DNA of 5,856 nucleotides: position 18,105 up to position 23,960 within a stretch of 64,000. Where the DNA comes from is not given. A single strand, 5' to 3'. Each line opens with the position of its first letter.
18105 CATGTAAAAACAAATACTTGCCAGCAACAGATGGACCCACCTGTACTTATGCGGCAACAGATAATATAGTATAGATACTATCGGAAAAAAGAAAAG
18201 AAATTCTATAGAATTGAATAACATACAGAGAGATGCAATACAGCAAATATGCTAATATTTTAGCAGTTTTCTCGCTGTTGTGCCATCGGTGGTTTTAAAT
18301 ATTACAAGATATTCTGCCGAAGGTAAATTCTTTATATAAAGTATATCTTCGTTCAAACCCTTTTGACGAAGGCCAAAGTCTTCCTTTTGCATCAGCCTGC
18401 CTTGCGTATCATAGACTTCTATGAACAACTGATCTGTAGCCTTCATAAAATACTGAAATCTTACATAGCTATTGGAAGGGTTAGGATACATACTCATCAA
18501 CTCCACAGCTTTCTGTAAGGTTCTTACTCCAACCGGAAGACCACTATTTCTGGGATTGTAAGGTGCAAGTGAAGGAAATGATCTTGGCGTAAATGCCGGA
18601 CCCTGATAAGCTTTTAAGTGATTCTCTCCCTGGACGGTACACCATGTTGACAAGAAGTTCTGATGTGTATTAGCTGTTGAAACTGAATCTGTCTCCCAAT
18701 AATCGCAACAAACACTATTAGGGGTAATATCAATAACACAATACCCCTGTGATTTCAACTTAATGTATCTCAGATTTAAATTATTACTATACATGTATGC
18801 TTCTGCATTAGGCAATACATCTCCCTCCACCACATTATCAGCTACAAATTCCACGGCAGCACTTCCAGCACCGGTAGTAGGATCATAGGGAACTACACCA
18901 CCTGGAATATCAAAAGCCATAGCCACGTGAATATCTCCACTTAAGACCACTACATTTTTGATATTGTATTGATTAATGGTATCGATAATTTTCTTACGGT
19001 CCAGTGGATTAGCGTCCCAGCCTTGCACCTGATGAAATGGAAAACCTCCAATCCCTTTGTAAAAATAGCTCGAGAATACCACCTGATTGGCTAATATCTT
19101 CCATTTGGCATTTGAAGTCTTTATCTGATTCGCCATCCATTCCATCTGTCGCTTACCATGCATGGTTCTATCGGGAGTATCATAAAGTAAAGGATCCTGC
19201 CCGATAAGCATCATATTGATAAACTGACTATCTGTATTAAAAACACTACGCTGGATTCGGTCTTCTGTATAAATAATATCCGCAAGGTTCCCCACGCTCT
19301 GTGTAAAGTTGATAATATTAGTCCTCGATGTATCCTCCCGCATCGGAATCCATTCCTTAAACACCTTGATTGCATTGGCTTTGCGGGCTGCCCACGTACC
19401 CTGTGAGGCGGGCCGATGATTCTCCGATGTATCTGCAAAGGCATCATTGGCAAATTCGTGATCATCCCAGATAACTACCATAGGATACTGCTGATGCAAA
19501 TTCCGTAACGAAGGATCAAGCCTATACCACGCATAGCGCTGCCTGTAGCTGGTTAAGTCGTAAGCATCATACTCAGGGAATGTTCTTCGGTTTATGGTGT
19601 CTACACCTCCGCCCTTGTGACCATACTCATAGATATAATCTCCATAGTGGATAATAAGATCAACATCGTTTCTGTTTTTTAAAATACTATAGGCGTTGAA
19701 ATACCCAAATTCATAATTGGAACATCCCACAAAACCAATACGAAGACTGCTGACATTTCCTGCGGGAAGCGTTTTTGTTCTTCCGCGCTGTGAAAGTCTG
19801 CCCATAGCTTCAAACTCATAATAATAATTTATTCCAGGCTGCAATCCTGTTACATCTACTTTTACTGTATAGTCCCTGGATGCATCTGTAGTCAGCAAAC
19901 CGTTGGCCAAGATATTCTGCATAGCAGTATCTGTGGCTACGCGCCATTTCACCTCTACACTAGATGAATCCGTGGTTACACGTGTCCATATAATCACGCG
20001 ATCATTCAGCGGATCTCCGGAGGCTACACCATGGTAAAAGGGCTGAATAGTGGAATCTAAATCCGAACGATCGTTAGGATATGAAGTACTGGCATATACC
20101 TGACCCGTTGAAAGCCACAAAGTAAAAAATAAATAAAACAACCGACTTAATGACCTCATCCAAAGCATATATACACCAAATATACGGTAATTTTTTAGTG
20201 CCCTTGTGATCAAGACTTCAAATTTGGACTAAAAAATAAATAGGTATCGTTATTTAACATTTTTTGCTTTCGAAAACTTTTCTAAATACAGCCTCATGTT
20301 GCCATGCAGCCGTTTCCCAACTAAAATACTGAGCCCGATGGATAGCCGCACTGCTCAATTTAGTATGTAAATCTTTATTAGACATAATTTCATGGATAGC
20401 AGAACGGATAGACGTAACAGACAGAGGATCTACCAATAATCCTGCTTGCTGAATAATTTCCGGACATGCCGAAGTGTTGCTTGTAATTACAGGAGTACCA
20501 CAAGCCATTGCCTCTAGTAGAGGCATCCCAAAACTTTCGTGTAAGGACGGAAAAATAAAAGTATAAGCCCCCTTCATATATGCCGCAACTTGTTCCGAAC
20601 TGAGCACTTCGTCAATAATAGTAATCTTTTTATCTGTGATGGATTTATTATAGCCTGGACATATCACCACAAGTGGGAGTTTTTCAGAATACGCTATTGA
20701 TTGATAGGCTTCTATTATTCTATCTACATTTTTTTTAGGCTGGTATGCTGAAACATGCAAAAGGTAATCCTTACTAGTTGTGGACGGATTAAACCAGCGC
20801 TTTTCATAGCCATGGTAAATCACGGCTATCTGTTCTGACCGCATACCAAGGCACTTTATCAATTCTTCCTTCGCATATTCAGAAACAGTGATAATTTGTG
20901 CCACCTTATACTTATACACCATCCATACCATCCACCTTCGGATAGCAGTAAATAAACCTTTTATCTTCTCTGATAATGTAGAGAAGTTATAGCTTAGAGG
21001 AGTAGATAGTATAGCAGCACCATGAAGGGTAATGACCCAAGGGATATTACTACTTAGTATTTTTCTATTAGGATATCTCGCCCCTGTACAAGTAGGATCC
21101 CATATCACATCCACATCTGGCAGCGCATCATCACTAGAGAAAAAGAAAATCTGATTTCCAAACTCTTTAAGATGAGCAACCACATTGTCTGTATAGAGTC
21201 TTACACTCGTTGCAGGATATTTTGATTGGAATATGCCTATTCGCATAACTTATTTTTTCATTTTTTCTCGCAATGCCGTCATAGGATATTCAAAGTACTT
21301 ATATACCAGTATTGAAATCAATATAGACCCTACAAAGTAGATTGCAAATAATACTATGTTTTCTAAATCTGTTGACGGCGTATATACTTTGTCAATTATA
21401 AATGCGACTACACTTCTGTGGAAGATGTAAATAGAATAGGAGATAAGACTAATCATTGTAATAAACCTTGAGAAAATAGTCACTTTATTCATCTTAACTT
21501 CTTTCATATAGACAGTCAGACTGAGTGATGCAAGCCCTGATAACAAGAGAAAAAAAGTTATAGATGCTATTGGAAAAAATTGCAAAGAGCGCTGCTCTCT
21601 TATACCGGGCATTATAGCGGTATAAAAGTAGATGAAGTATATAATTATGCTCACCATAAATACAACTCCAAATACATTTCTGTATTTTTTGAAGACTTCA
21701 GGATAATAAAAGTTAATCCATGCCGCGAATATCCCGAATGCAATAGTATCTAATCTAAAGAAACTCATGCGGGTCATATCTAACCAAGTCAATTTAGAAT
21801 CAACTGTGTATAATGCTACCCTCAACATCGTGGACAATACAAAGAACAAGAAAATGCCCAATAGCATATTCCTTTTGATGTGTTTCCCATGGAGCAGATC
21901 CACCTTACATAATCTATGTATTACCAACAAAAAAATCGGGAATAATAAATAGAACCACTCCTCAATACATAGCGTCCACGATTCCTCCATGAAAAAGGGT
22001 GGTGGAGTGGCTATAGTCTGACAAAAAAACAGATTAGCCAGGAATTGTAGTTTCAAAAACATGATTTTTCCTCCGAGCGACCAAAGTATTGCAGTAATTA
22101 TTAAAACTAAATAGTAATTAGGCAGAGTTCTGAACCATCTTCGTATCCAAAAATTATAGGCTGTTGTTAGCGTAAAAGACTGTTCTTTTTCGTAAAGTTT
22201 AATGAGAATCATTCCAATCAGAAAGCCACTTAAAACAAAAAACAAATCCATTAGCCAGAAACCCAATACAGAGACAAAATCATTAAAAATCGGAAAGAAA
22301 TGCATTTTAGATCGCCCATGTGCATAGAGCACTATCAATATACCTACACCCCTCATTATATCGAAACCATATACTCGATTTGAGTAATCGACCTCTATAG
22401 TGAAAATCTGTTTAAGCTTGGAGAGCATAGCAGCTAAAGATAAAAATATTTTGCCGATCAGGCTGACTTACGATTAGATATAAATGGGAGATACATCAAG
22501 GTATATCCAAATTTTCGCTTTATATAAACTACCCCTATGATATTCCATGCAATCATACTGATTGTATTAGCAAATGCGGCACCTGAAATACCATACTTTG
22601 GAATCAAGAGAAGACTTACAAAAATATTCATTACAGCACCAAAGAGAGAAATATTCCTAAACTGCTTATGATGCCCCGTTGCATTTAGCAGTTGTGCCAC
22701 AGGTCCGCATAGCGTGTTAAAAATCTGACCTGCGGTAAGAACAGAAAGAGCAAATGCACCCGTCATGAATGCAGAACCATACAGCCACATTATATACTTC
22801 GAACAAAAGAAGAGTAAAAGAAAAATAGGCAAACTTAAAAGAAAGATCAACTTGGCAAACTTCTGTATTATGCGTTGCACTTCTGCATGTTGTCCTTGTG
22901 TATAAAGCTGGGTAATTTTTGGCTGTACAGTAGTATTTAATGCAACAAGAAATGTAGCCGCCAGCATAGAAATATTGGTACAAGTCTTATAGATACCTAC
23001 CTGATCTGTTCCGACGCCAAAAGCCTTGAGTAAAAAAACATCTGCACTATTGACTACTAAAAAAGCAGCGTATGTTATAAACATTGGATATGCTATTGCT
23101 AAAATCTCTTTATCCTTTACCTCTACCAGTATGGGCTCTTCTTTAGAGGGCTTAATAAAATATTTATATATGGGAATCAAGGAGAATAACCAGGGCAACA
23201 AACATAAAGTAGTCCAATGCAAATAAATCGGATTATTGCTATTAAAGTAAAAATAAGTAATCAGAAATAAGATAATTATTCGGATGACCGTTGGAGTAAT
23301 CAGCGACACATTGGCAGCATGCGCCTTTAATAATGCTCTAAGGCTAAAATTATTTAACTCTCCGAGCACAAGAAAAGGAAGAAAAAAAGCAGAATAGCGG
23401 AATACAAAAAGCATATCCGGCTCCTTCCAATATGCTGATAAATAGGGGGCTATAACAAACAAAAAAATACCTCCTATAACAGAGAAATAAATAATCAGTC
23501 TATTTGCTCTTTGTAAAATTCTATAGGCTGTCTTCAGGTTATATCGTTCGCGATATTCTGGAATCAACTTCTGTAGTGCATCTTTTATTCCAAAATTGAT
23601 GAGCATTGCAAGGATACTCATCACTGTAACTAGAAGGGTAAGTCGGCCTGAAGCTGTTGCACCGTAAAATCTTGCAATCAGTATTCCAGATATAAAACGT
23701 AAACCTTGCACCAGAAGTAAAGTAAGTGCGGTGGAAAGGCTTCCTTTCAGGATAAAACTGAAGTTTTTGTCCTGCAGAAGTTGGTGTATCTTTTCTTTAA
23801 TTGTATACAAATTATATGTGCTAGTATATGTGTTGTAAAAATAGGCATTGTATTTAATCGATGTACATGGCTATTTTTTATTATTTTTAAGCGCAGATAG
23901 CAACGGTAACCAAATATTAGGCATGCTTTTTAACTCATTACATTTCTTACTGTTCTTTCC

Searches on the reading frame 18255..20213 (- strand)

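Call 8: search_protein_families(library=pfam, proteins=[window:18255-20213:-], max_evalue=0.01)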
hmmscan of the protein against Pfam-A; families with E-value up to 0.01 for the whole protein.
window:18255-20213:- (653 aa): 4 families
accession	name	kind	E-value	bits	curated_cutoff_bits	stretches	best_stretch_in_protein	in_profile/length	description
PF09423.15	PhoD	-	1.8e-80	271.1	27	1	160-504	2-342/343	PhoD-like phosphatase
PF16655.11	PhoD_N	-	1.1e-28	100.1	30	1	61-148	1-90/90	PhoD-like phosphatase, N-terminal domain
PF18962.6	Por_Secre_tail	-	6.9e-08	33.1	27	1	575-650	1-73/75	Secretion system C-terminal sorting domain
PF16656.11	Pur_ac_phosph_N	-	3.4e-05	24.7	30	1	65-148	8-93/93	Purple acid Phosphatase, N-terminal domain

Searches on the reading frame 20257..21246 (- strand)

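Call 8: search_protein_families(library=pfam, proteins=[window:20257-21246:-], max_evalue=0.01)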
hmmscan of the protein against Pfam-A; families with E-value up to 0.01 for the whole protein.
window:20257-21246:- (330 aa): 6 families
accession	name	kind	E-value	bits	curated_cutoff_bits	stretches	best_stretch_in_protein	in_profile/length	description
PF00534.26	Glycos_transf_1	-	1.3e-26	93.7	26.4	1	149-303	5-171/172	Glycosyl transferases group 1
PF13692.12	Glyco_trans_1_4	-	1.2e-22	81.2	27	1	161-290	3-142/142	Glycosyl transferases group 1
PF13439.12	Glyco_transf_4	-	6e-10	39.8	28.5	1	44-147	72-166/170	Glycosyltransferase Family 4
PF20706.3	GT4-conflict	-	3e-07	30.2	26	1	217-291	272-340/385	Family 4 Glycosyltransferase in conflict systems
PF13524.12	Glyco_trans_1_2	-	1.2e-05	25.8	25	1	188-306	13-130/144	Glycosyl transferase-like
PF13579.12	Glyco_trans_4_4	-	0.00048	20.9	29.7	1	43-144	70-156/158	Glycosyl transferase 4-like domain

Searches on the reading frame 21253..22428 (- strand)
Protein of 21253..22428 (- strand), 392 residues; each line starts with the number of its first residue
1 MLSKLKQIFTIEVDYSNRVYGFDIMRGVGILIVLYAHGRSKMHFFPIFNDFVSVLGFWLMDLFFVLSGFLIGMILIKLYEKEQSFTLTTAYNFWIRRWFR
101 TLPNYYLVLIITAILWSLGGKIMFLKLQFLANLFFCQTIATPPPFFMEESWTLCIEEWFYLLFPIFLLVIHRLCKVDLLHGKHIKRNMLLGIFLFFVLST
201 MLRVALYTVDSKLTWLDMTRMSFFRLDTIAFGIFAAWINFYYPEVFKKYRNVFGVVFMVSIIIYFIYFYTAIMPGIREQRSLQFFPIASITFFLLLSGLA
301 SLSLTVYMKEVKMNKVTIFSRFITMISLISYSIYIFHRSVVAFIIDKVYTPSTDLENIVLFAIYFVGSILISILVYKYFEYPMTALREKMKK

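Call 8: search_protein_families(library=pfam, proteins=[window:21253-22428:-], max_evalue=0.01)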
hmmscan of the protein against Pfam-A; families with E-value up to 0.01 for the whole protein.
window:21253-22428:- (392 aa): 1 family
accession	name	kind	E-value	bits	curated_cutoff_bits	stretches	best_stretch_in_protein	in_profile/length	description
PF01757.29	Acyl_transf_3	-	1.7e-21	77.1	31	1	20-376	2-325/326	Acyltransferase domain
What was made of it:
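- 20254..22428 (-): GT4 glycosyltransferase (20254-21246) and AT3 acyltransferase (21250-22428). Call 8.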

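Call 96: search_protein_families(library=ncbifam, proteins=[window:21253-22428:-], max_evalue=0.01)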
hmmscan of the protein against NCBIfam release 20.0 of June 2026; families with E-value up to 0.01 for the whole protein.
window:21253-22428:- (392 aa): 0 families

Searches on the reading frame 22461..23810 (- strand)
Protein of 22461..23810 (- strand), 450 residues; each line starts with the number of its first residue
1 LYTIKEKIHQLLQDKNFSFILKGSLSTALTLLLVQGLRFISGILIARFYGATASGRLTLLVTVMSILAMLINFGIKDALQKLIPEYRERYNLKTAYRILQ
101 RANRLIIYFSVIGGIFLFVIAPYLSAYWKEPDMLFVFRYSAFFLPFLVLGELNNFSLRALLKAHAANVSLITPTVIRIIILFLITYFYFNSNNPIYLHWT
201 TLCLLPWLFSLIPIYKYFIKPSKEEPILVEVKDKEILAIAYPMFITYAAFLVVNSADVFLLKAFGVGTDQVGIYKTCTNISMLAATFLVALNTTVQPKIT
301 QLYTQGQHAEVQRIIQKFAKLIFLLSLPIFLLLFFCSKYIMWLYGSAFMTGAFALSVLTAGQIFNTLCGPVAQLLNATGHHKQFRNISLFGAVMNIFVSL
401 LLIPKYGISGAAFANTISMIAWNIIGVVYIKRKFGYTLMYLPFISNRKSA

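Call 7: search_protein_families(library=pfam, proteins=[window:22461-23810:-], max_evalue=0.01)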
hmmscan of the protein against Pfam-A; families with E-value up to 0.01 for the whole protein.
window:22461-23810:- (450 aa): 4 families
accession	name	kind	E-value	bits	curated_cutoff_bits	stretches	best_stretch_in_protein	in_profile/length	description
PF01943.22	Polysacc_synt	-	1.7e-15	57.6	28.2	1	20-301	1-272/274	Polysaccharide biosynthesis protein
PF01554.23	MatE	-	3.9e-15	56.4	24.9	1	242-399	1-159/161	MatE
PF03023.19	MurJ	-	7.4e-13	48.4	27.4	1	83-437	38-406/451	Lipid II flippase MurJ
PF13440.11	Polysacc_synt_3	-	1.8e-08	34.4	23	1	45-348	2-288/293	Polysaccharide biosynthesis protein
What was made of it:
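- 22458..23810 (-): Wzx/MurJ-type flippase, divergent from MBOAT1. Call 7.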
